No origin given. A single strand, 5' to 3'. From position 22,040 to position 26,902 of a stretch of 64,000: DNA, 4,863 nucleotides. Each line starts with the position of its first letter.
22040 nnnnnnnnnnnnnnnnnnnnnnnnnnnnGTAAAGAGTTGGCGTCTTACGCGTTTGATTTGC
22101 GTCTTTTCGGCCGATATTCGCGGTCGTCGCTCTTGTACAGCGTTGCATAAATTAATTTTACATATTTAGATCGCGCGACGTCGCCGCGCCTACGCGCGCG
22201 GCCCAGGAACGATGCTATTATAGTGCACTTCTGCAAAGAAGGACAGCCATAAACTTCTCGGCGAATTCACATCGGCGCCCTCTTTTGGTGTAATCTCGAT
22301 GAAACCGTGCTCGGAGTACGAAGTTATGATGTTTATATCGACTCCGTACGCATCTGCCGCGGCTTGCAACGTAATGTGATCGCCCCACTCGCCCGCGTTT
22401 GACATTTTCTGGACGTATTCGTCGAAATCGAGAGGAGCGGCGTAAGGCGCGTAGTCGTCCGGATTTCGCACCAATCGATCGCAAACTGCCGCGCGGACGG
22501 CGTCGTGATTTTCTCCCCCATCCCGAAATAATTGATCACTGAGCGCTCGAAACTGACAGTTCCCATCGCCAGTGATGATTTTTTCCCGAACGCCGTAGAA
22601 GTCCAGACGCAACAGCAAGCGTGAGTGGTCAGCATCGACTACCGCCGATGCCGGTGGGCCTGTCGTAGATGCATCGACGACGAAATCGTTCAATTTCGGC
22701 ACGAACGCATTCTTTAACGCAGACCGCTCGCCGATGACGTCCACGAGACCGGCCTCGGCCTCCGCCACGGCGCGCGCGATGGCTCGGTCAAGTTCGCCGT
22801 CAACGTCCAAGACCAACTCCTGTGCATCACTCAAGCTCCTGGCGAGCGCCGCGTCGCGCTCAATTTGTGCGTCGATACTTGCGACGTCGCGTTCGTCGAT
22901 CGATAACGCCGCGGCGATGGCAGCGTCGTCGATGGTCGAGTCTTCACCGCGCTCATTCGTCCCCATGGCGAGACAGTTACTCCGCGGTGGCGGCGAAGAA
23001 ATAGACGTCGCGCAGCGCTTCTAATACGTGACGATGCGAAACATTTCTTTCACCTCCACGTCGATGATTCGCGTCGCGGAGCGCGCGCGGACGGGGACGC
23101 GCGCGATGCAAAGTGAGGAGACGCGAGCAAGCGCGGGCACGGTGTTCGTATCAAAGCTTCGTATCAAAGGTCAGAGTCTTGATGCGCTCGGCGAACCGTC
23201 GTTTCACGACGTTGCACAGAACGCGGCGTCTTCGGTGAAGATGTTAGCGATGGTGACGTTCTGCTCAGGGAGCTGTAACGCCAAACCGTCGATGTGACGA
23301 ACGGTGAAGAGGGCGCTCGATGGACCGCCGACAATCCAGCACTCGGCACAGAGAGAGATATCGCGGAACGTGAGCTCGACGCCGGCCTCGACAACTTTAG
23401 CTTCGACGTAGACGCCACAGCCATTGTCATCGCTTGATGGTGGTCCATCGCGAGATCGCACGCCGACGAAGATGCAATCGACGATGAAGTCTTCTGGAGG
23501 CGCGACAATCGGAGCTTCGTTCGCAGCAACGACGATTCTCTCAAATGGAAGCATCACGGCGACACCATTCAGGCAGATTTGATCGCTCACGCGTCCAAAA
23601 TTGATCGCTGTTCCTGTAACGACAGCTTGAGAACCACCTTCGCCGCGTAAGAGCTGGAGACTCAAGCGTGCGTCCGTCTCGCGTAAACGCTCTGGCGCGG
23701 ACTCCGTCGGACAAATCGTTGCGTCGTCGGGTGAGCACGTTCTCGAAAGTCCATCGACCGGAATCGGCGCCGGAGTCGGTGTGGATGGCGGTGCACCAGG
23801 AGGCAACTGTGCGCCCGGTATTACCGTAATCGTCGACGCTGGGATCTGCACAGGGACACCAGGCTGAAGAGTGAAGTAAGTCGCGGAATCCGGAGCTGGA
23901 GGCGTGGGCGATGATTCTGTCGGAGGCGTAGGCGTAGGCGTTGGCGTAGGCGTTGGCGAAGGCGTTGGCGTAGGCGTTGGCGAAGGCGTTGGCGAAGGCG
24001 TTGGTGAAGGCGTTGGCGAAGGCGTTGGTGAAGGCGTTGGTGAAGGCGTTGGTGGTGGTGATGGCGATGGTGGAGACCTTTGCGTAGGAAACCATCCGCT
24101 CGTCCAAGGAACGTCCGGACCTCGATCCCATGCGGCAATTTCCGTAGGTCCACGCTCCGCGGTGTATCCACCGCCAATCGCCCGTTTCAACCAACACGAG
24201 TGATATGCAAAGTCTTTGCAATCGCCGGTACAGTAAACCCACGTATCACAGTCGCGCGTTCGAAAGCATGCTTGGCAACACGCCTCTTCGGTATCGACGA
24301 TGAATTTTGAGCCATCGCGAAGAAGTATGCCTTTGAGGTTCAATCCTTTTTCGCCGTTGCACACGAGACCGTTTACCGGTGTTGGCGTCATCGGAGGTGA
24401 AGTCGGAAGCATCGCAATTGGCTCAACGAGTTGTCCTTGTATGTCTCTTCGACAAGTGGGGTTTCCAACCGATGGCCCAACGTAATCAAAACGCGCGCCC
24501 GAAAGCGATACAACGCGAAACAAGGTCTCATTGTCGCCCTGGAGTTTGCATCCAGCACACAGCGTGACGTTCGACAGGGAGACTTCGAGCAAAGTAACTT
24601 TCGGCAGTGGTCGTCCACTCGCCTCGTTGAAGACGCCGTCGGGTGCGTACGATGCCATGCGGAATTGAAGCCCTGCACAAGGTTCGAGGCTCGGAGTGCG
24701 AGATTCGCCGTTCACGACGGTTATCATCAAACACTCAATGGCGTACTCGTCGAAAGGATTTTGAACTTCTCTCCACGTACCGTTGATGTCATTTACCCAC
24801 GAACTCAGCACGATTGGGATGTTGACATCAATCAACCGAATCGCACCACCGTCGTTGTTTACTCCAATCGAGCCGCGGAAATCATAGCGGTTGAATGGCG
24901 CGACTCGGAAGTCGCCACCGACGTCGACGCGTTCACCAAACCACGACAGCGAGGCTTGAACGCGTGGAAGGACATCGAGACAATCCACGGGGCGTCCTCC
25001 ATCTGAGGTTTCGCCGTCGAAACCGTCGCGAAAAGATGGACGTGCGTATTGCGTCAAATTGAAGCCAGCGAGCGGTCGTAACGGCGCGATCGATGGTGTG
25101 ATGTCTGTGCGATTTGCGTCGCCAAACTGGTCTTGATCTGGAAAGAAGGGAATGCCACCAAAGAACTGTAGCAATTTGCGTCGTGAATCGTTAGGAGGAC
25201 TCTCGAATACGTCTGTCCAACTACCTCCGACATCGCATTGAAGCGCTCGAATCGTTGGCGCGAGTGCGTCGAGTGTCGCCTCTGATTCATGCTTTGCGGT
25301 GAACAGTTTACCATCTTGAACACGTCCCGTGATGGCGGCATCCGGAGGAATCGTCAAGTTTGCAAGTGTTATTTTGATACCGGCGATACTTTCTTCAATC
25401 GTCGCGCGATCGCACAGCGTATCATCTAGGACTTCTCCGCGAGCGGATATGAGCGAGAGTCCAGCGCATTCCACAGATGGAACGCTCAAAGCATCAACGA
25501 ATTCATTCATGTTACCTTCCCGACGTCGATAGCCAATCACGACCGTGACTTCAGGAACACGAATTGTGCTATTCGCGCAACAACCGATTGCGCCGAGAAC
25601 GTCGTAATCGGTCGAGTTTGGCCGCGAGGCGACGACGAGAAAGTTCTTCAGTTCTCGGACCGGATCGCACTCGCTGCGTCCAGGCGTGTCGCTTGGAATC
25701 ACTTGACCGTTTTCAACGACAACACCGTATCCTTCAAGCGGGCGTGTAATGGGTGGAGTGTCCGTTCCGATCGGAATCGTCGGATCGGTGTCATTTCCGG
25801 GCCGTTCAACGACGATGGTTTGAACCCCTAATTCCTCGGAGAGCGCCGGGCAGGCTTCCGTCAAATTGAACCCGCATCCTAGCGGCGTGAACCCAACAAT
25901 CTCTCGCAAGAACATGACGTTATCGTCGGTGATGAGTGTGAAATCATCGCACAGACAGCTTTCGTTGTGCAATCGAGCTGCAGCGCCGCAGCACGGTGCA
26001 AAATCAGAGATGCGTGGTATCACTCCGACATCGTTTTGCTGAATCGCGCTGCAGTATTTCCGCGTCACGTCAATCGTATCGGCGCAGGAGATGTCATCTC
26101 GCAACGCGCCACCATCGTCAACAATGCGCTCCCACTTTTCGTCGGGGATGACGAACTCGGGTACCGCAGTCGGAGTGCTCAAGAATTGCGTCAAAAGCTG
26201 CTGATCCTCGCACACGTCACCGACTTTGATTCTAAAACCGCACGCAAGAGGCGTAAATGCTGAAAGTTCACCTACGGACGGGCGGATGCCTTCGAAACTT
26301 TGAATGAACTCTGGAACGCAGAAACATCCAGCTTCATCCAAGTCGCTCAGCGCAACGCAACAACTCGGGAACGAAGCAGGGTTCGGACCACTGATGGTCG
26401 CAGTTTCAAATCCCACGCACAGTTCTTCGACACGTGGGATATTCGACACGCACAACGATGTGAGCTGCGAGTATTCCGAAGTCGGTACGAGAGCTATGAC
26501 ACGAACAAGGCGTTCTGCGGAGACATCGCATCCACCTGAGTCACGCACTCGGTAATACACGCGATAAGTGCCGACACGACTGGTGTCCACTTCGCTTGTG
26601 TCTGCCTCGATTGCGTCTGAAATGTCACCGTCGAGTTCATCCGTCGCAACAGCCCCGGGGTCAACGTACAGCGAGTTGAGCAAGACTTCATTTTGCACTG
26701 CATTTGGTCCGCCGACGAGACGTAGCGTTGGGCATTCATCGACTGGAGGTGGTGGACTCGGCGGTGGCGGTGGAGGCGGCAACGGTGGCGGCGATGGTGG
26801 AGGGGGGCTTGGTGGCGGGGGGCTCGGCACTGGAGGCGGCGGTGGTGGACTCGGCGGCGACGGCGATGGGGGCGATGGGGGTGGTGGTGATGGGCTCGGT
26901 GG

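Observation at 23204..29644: Giant mosaic cell-surface protein combining extensin-like proline repeats, PAN/apple modules, plant 8-cysteine motifs and a novel repeated domain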

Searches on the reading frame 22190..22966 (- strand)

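Call 80: search_protein_families(library=pfam, proteins=[window:22190-22966:-], max_evalue=0.0001)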
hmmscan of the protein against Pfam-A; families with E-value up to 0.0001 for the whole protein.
window:22190-22966:- (258 aa): 1 family
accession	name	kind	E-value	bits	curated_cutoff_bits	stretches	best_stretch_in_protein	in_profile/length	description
PF02338.25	OTU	-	8.1e-14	52.7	23.3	1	133-246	2-120/128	OTU-like cysteine protease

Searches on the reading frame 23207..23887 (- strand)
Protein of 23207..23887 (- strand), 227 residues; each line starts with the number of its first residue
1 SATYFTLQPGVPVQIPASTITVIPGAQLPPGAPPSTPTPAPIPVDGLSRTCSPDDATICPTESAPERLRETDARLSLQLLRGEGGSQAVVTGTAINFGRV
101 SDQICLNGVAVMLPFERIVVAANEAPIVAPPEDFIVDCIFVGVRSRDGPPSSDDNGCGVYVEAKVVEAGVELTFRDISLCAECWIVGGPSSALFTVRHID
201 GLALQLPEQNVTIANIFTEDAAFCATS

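Call 47: search_protein_families(library=pfam, proteins=[window:23207-23887:-], max_evalue=10)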
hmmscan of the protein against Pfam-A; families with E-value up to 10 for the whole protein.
window:23207-23887:- (227 aa): 0 families

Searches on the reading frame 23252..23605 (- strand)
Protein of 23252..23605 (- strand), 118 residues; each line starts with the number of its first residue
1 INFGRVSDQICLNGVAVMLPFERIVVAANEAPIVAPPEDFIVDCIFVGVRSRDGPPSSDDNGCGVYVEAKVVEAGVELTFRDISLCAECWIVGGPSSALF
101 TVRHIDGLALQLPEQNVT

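Call 35: predict_structure(alignment_id=A2)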
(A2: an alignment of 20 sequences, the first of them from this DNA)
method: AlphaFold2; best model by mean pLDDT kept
length: 118 residues; sequences in the alignment: 20
mean_pLDDT: 83.7   pTM: 0.72
mean pLDDT of the five models: 83.7, 83.4, 83.3, 83.3, 82.2
residues with pLDDT >= 90: 51; 70-90: 48; 50-70: 13; < 50: 6
segments of 3 or more residues with pLDDT < 50: 1-5
pLDDT, mean of each block of 10 residues (from residue 1): 55 91 92 97 86 68 82 94 86 87 95 69
secondary structure, 60 per line:
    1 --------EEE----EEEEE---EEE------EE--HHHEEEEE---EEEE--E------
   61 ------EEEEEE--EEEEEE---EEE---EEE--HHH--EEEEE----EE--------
elements in order: E9-11 E16-20 E24-26 E40-44 E48-51 E67-72 E75-80 E84-86 E90-92 E100-104
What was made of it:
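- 23276..23590 (-): Beta-sandwich unit 5 (aa 2019-2123). This is the copy that was modelled. AF2 pLDDT 83.7, all-beta (call 35).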

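Call 48: find_homologous_proteins(query=A2, max_evalue=0.001)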
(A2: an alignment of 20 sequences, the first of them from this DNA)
Query A2 (20 sequences) (118 aa, profile of the alignment): 5 proteins with E <= 0.001 among 1330 candidates.
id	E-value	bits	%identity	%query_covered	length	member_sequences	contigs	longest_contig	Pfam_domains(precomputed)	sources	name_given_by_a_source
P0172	3.9e-26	109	58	99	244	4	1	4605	-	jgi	-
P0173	8.8e-24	102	64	92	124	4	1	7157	-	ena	-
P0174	1.5e-17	81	63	81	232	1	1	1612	-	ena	-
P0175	7.6e-13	66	50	12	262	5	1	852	PF14295.13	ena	-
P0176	1.4e-8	53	38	14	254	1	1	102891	-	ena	-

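Call 84: search_solved_structures(query=A2, max_evalue=10, show_alignments=1)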
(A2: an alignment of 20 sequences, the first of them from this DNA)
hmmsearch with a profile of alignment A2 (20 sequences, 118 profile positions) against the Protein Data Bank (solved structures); distinct sequences matched with E-value up to 10: 1.
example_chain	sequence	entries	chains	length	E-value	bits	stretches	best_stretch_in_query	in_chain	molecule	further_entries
4b9c_A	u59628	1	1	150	0.17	15.1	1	6-50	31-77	TYPE 3A CELLULOSE-BINDING DOMAIN PROTEIN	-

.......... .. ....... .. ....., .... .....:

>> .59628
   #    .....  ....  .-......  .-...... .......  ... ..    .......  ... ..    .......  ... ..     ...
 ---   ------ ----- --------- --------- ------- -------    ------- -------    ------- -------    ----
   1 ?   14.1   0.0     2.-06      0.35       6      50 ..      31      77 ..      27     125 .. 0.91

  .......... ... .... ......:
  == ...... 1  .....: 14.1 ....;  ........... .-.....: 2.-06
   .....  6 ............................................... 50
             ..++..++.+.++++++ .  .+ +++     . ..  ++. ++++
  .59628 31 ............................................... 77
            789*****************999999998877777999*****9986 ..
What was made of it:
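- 23276..23590 (-): The only PDB profile hit is the CBM3 chain 4b9c_A, E 0.17 (call 84).
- On CBM3 (family 3 carbohydrate-binding module): The PDB profile search gives only 4b9c_A at E 0.17 (call 84).
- Closest known: Family 3 carbohydrate-binding modules. Same: The same chain is the only PDB hit of the sequence profile (E 0.17, call 84).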

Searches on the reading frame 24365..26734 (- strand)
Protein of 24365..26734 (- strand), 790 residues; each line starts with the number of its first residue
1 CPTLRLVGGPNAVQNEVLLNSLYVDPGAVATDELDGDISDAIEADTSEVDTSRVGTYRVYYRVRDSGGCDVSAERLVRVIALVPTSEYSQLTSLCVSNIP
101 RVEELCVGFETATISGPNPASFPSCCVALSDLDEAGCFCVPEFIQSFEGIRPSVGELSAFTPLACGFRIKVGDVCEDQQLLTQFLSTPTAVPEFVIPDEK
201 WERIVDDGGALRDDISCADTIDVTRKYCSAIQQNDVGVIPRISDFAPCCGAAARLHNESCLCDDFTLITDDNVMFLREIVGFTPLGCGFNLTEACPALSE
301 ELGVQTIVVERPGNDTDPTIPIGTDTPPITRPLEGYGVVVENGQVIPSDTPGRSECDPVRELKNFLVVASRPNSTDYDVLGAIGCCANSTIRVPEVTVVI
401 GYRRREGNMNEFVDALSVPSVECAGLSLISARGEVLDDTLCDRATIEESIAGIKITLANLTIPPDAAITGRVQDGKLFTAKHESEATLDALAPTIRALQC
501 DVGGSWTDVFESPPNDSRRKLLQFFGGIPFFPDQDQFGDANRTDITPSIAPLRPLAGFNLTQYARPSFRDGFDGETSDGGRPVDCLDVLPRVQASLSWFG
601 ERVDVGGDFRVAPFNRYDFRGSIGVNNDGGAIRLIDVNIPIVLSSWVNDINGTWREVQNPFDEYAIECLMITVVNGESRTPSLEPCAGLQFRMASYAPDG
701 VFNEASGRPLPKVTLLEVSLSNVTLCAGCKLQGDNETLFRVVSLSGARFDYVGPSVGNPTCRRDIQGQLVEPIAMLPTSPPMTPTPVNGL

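Call 83: find_related_loci(query=window:24365-26734:-, collection=viral_contigs, flank=3000)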
Query window:24365-26734:- (790 aa) in viral_contigs; peptide patterns used: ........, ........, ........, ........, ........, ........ (x = any residue, [..] = any of these).
2 stretches matched a pattern, but none encodes a relative of the query by tblastn (E <= 1e-3).
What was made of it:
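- No relatives were found in viral contigs (call 83).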

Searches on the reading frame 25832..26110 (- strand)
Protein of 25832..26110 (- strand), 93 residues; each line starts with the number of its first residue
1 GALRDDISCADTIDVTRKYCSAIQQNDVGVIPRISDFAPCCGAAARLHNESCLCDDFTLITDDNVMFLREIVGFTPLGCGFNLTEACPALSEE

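Call 9: search_protein_families(library=pfam, proteins=[window:25832-26110:-], max_evalue=10)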
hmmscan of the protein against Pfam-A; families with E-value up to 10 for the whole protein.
seq(93 aa): 0 families

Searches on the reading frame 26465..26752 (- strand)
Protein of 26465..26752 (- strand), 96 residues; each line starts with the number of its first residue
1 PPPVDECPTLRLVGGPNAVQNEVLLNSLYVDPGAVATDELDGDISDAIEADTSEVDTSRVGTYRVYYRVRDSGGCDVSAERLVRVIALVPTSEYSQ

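Call 47: search_protein_families(library=pfam, proteins=[window:26465-26752:-], max_evalue=10)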
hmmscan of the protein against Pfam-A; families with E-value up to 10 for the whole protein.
window:26465-26752:- (96 aa): 2 families
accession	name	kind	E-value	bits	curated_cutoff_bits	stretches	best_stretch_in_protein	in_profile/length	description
PF16403.11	Bact_surface_Ig-like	-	2.4e-14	53.5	27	1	25-85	13-71/71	Bacterial surface protein, Ig-like domain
PF08875.16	DUF1833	-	0.15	12.1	21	1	35-79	73-115/150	Domain of unknown function (DUF1833)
